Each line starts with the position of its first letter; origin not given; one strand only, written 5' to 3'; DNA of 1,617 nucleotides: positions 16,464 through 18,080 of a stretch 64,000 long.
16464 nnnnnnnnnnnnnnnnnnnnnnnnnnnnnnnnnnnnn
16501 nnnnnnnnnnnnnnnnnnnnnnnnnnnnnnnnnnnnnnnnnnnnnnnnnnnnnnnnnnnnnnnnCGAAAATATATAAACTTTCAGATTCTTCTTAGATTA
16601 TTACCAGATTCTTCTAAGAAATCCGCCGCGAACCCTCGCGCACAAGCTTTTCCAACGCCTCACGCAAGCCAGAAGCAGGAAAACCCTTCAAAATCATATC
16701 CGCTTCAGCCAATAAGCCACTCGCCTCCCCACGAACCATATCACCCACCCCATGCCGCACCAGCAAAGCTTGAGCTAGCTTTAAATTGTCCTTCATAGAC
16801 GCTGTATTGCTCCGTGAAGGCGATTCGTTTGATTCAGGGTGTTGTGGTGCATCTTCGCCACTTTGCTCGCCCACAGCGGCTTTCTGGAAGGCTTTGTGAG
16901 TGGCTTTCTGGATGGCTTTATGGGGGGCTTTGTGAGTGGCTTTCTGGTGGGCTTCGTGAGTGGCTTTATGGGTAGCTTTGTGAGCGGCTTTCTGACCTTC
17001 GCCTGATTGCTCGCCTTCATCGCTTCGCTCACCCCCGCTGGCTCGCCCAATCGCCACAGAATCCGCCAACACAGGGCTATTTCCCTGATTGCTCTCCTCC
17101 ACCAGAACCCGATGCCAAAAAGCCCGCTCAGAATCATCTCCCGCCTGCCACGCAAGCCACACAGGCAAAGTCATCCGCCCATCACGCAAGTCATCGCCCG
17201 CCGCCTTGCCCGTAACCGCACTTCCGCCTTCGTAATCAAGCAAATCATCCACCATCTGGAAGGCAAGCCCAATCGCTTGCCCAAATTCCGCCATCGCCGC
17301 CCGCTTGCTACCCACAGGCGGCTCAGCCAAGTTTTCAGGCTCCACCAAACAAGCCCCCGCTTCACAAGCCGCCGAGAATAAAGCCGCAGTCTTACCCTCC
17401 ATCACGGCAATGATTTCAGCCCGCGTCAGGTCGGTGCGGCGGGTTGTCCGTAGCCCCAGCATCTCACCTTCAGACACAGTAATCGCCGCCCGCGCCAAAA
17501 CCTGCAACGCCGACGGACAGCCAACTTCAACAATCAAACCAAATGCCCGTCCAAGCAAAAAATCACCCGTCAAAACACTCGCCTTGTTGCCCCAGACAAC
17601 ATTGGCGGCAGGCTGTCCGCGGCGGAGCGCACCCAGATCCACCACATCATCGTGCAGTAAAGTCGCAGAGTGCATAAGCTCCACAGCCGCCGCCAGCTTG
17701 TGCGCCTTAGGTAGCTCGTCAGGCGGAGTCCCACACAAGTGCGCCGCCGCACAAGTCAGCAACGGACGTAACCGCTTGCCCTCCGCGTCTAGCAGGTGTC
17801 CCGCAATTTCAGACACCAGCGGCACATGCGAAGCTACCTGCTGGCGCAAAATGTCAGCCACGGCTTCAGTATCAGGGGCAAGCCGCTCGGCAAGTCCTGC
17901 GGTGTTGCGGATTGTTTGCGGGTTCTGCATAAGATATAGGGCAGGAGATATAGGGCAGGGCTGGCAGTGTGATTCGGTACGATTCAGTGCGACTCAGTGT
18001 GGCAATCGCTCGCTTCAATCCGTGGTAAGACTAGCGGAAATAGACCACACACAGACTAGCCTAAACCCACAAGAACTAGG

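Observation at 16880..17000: In-frame minisatellite inside an essential isoprenoid gene (ispB)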

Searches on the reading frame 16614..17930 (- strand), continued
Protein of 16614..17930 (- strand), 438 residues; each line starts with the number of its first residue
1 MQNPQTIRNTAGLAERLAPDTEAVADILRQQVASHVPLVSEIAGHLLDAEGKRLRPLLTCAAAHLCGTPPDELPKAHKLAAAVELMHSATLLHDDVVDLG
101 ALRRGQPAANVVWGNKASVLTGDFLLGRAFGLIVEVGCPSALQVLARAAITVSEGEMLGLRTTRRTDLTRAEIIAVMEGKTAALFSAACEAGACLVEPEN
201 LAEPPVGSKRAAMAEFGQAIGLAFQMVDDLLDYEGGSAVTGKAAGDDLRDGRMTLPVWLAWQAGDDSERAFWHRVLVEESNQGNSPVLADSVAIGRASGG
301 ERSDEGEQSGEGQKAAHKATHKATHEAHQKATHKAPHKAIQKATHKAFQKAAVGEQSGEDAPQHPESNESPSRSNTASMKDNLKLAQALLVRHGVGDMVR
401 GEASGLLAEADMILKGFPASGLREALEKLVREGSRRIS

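Call 36: fold_search(model_id=the predicted structure, library=pdb)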
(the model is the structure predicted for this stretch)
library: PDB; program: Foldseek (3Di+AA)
matches with E <= 10: 713; with E <= 0.001: 540
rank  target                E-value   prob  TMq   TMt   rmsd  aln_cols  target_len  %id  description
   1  3mzv_B                1.2e-19  1.00  0.68  0.91   3.4       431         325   33  Crystal structure of a decaprenyl diphosphate synthase from Rhodobacter capsulatus (released 2010-06-09)
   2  3oyr_B                3.5e-19  1.00  0.70  0.93   2.4       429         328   32  Crystal structure of polyprenyl synthase from Caulobacter crescentus CB15 complexed with calcium and isoprenyl diphosp (released 2010-10-13)
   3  3mzv_A                3.0e-17  1.00  0.64  0.89   4.1       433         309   31  Crystal structure of a decaprenyl diphosphate synthase from Rhodobacter capsulatus (released 2010-06-09)
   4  4jyx_H                2.1e-16  1.00  0.67  0.91   5.5       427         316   26  Crystal structure of polyprenyl synthase PATL_3739 (TARGET EFI-509195) FROM PSEUDOALTEROMONAS ATLANTICA, COMPLEX WITH  (released 2013-04-10)
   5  4jyx_A                4.6e-16  1.00  0.66  0.91   5.5       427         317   26  Crystal structure of polyprenyl synthase PATL_3739 (TARGET EFI-509195) FROM PSEUDOALTEROMONAS ATLANTICA, COMPLEX WITH  (released 2013-04-10)
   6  4jyx_B                5.5e-16  1.00  0.67  0.91   2.6       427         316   26  Crystal structure of polyprenyl synthase PATL_3739 (TARGET EFI-509195) FROM PSEUDOALTEROMONAS ATLANTICA, COMPLEX WITH  (released 2013-04-10)
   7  5ze6_A                6.1e-15  1.00  0.66  0.90   3.2       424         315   25  CRYSTAL STRUCTURE OF OCTAPRENYL PYROPHOSPHATE SYNTHASE FROM ESCHERICHIA COLI WITH BPH-981 (released 2019-02-27)
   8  9jr6_A                7.9e-15  1.00  0.66  0.89   5.8       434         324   22  Complex structure of OsSPS3 with Aclonifen (released 2025-12-17)
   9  4jxn                  1.6e-14  1.00  0.63  0.92   3.0       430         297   30  CRYSTAL STRUCTURE OF POLYPRENYL SYNTHASE ISP_B (TARGET EFI-509198) FROM Roseobacter denitrificans (released 2013-05-01)
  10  9a4c_B                2.2e-14  1.00  0.70  0.87   2.8       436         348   19  Integrative model of ACP-HEPS2 by crosslinking MS and deep learning (released 2024-09-18)
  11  9jqs_A                2.2e-14  1.00  0.67  0.89   3.1       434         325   22  Apo form of Oryza sativa solanesyl diphosphate synthase 3 (released 2025-12-17)
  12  5ze6_B                2.7e-14  1.00  0.62  0.85   4.1       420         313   25  CRYSTAL STRUCTURE OF OCTAPRENYL PYROPHOSPHATE SYNTHASE FROM ESCHERICHIA COLI WITH BPH-981 (released 2019-02-27)
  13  9jsc_A                2.8e-14  1.00  0.66  0.88   5.8       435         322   22  Crystal structure of OsSPS3 complexed with YH24532 (released 2026-04-08)
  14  3oyr_A                3.5e-14  1.00  0.59  0.88   3.3       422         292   28  Crystal structure of polyprenyl synthase from Caulobacter crescentus CB15 complexed with calcium and isoprenyl diphosp (released 2010-10-13)
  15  4jxy                  6.7e-14  1.00  0.65  0.90   2.3       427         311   26  CRYSTAL STRUCTURE OF POLYPRENYL SYNTHASE PATL_3739 (TARGET EFI-509195) FROM Pseudoalteromonas atlantica (released 2013-04-17)
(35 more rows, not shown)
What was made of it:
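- On trans-polyprenyl diphosphate synthase (Pfam PF00348): Foldseek target TM-score is 0.91-0.93 to 3mzv and 3oyr (call 36).
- Closest known: IspB / DdsA long-chain trans-polyprenyl diphosphate synthases. Same: Same fold (target TM-score 0.90-0.93, call 36).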

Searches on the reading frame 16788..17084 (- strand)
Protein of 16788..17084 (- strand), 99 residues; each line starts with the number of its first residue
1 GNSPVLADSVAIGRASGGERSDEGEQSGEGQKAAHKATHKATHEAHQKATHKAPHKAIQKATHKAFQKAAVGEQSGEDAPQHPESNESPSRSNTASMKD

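Call 46: search_protein_representatives(protein=window:16788-17084:-)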
Query: 99 residues. Proteins with E-value up to 0.001 (for the whole library): 1; up to 1e-10: 0; up to 1e-30: 0. The best 1 are listed.
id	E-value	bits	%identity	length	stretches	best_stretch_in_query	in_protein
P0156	4.5e-04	37.1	52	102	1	31-86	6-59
